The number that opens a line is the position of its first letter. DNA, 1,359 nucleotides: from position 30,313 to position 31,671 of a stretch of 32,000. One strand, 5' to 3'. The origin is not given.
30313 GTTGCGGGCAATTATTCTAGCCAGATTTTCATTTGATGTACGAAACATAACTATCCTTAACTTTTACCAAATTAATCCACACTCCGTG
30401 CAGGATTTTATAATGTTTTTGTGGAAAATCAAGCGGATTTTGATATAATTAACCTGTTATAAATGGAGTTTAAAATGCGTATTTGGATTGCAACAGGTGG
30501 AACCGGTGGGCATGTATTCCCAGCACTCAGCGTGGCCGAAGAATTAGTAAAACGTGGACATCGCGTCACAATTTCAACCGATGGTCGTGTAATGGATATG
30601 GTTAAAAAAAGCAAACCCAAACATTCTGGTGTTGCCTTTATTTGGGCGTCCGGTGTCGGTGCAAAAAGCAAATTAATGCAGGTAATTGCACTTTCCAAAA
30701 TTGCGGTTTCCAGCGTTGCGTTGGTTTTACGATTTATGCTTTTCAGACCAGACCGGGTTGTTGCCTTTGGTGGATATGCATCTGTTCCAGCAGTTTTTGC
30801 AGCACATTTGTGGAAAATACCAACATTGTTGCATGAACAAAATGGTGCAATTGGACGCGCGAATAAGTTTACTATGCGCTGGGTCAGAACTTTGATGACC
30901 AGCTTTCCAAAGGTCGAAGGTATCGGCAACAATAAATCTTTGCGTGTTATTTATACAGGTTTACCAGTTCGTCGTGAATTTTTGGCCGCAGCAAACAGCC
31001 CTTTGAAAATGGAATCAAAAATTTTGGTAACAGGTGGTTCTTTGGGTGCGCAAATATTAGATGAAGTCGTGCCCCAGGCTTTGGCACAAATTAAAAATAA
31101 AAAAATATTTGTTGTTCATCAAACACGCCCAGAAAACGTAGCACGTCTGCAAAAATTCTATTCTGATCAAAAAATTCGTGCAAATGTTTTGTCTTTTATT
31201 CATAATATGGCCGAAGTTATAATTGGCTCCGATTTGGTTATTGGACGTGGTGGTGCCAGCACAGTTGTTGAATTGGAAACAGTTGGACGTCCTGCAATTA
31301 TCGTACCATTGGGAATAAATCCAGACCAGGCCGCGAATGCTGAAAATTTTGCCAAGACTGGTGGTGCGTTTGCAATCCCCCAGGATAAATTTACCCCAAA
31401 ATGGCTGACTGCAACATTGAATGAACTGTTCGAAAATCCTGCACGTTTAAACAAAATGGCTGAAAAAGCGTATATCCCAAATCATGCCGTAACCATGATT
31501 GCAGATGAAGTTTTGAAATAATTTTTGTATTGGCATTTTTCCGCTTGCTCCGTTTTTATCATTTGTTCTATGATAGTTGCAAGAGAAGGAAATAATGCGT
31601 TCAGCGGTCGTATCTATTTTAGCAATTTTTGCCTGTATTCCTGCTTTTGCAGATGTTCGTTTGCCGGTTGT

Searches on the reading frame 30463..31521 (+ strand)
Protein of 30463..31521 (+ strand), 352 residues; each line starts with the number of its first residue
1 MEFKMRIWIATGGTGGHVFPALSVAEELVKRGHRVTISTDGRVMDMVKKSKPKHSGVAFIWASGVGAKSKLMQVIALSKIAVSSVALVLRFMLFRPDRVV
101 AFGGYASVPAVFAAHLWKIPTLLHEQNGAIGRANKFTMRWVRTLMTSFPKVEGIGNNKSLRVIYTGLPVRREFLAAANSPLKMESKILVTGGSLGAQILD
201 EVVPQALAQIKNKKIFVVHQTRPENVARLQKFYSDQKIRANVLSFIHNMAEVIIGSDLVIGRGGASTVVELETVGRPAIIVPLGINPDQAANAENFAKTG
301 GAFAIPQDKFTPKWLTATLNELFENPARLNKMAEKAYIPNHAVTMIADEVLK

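Call 10: search_protein_families(library=pfam, proteins=[window:30463-31521:+], max_evalue=0.001)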
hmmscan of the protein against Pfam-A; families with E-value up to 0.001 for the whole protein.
window:30463-31521:+ (352 aa): 4 families
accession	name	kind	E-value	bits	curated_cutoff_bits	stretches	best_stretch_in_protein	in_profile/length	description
PF04101.22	Glyco_tran_28_C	-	3.4e-37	128.5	22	1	187-336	2-154/166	Glycosyltransferase family 28 C-terminal domain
PF03033.26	Glyco_transf_28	-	5.8e-27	94.9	26.2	1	7-143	1-136/139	Glycosyltransferase family 28 N-terminal domain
PF13579.12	Glyco_trans_4_4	-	2.8e-07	31.4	29.7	1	21-172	7-141/158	Glycosyl transferase 4-like domain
PF06722.18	EryCIII-like_C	-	0.00016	22.1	31.7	1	249-329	41-119/145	Erythromycin biosynthesis protein CIII-like, C-terminal domain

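Call 64: find_encoding_contigs(protein=window:30463-31518:+, flank=10000, max_places=1)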
Protein window:30463-31518:+ (352 aa): 3 contigs read that carry it; 1 place shown.
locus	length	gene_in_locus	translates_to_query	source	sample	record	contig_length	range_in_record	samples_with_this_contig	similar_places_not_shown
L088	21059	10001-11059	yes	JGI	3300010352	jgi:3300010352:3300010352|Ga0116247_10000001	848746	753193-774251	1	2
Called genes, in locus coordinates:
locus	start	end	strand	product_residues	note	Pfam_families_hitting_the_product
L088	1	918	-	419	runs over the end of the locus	-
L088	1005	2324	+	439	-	-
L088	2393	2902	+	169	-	-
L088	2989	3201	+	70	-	PF01197:Ribosomal_L31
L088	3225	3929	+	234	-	PF00459:Inositol_P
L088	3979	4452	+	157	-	-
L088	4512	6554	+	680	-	PF00912:Transgly, PF00905:Transpeptidase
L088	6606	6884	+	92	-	PF09864:MliC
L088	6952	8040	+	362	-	PF10555:MraY_sig1 (weak), PF00953:Glycos_transf_4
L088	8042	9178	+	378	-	PF01098:FTSW_RODA_SPOVE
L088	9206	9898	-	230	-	-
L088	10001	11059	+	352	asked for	PF03033:Glyco_transf_28, PF13579:Glyco_trans_4_4 (weak), PF04101:Glyco_tran_28_C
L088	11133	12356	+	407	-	-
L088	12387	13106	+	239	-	PF18912:DZR_2, PF00156:Pribosyltran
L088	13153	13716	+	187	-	PF09917:DUF2147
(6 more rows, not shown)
